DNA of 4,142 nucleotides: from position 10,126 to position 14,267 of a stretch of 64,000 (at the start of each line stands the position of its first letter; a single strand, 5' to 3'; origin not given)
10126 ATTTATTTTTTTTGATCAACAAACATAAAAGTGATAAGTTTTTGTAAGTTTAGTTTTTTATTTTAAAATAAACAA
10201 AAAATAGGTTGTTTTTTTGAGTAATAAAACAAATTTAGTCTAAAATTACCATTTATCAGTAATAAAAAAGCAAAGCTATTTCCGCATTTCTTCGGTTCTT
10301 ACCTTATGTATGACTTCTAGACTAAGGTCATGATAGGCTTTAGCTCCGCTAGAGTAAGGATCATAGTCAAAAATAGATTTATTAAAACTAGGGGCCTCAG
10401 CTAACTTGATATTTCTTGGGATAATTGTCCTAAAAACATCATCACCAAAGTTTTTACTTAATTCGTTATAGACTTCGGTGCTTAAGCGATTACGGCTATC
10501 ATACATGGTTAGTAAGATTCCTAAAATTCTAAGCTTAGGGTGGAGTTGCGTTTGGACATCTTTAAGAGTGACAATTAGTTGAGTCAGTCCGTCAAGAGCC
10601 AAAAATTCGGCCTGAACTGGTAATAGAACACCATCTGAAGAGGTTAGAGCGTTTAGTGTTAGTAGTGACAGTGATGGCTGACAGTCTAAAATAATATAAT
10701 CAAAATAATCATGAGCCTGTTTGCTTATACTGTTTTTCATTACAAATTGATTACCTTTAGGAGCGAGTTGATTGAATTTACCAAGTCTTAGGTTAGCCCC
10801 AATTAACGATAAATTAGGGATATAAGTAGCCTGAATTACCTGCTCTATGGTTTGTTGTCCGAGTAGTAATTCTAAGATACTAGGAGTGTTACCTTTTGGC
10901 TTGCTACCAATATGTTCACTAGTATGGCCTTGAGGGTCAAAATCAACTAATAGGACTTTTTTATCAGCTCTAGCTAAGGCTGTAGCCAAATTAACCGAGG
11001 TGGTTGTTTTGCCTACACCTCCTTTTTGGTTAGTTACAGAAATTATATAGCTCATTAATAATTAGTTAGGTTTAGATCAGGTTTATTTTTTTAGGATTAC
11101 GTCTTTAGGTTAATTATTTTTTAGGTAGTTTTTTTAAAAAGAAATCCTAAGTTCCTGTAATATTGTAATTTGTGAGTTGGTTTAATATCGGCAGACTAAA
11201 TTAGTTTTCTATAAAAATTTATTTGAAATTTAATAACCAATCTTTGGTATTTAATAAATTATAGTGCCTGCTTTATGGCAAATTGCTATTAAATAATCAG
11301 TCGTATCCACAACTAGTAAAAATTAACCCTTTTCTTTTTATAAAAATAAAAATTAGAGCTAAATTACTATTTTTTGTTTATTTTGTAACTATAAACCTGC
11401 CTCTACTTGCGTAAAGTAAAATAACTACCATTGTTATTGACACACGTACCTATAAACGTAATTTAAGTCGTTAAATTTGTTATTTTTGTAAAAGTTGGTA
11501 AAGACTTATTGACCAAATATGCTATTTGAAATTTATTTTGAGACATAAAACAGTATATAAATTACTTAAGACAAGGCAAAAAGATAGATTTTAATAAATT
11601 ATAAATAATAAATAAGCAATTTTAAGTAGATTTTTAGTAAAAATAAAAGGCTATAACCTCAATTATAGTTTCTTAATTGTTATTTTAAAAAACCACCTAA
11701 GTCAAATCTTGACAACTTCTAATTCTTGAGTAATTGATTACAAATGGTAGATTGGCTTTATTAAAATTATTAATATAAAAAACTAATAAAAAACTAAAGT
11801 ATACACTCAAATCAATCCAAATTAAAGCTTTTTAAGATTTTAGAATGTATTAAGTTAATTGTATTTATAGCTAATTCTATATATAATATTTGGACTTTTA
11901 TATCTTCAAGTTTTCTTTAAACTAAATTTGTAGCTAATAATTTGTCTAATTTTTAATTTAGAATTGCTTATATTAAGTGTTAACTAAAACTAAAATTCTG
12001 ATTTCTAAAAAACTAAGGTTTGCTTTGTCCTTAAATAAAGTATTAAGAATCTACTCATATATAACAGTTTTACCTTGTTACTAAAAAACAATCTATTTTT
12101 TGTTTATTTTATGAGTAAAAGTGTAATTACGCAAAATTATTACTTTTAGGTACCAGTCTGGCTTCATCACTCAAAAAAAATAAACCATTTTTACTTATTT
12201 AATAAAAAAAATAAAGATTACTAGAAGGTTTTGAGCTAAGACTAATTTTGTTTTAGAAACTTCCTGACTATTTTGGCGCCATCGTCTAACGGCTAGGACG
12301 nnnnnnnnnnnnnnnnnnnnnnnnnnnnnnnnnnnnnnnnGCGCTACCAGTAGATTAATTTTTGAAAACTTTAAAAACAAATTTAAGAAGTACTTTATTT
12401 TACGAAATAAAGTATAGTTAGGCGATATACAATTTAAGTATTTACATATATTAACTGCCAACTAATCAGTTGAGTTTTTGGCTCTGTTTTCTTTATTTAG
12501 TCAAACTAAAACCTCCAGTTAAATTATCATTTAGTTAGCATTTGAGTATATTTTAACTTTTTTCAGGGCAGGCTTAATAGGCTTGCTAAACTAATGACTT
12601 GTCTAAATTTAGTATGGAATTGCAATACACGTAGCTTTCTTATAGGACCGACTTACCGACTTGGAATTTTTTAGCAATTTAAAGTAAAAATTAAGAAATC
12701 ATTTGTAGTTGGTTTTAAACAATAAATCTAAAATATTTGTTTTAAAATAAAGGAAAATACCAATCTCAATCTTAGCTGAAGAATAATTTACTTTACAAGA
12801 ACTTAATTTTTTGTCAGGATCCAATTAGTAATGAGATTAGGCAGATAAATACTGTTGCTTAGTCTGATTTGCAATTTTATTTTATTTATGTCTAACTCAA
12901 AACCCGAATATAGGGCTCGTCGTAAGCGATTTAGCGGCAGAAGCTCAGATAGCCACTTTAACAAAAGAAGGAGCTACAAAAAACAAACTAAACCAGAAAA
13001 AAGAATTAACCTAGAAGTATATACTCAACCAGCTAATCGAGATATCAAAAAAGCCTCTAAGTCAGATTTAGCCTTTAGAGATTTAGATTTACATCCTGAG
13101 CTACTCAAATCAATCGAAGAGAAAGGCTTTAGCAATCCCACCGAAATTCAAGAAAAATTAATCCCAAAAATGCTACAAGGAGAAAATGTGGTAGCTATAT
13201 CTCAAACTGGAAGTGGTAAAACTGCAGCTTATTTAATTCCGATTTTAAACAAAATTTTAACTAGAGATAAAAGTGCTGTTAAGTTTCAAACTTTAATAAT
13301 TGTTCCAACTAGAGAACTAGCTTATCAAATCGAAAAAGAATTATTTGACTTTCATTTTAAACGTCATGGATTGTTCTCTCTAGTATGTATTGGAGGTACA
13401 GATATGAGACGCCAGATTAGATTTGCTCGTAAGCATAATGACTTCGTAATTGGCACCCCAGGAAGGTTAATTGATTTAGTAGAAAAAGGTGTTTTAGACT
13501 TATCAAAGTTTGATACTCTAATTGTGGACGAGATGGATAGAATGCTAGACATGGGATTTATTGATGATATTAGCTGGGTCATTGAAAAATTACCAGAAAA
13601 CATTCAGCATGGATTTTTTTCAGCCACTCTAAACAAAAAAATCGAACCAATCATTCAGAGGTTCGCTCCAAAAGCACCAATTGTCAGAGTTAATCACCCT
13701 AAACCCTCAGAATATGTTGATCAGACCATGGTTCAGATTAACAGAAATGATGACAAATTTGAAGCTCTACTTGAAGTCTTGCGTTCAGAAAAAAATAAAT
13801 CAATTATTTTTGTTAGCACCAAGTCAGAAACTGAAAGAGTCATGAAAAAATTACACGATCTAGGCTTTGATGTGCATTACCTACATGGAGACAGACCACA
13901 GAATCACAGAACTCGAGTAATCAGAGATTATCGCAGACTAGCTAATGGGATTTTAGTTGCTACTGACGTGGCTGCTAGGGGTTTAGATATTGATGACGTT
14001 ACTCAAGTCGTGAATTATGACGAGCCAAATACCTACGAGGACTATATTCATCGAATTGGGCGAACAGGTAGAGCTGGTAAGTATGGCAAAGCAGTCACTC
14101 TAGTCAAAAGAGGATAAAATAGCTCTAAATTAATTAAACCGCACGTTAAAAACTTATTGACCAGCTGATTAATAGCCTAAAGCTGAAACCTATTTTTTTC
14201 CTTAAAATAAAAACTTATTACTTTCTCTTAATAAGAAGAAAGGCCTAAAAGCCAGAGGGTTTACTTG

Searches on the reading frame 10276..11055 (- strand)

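Call 31: search_protein_families(library=pfam, proteins=[window:10276-11055:-], max_evalue=0.001)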
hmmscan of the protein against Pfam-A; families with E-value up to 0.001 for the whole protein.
window:10276-11055:- (259 aa): 9 families
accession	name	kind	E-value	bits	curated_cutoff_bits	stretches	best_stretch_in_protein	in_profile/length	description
PF13614.12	AAA_31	-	3.5e-52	177.4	27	1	4-177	3-177/177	AAA domain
PF01656.29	CbiA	-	5.5e-29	101.1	25.4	1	5-227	1-124/125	CobQ/CobB/MinD/ParA nucleotide binding domain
PF09140.17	MipZ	-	4.7e-11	42.9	20.7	1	4-160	2-142/262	ATPase MipZ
PF10609.15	ParA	-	5.9e-11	42.7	27.1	1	3-135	4-129/246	NUBPL iron-transfer P-loop NTPase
PF00142.24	Fer4_NifH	-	2.2e-10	40.9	25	1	10-73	7-68/271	4Fe-4S iron sulfur cluster binding proteins, NifH/frxC family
PF02374.21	ArsA_ATPase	-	2.7e-08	33.8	24.3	1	10-57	8-55/305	Anion-transporting ATPase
PF06564.18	CBP_BcsQ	-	4.7e-07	30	21.3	1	4-242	3-227/234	Cellulose biosynthesis protein BcsQ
PF07015.17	VirC1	-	0.00035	20.4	24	0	4-40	3-39/231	VirC1 protein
PF00448.28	SRP54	-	0.00064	19.9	22.7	0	13-40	11-38/196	SRP54-type protein, GTPase domain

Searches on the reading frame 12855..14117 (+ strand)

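Call 31: search_protein_families(library=pfam, proteins=[window:12855-14117:+], max_evalue=0.001)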
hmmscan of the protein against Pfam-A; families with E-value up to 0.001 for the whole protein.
window:12855-14117:+ (420 aa): 4 families
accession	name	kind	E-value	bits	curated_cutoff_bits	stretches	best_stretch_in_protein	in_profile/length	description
PF00270.35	DEAD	-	1.5e-44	152.1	26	1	96-264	1-165/167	DEAD/DEAH box helicase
PF00271.37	Helicase_C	-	2.8e-31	108.5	23.5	1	300-408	1-110/110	Helicase conserved C-terminal domain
PF04851.21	ResIII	-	1.2e-08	35.4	22.5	1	98-260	7-163/164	Type III restriction enzyme, res subunit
PF22590.2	Cas3-like_C_2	-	0.00014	22.5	27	1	314-407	3-104/106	CRISPR-associated nuclease/helicase Cas3, C-terminal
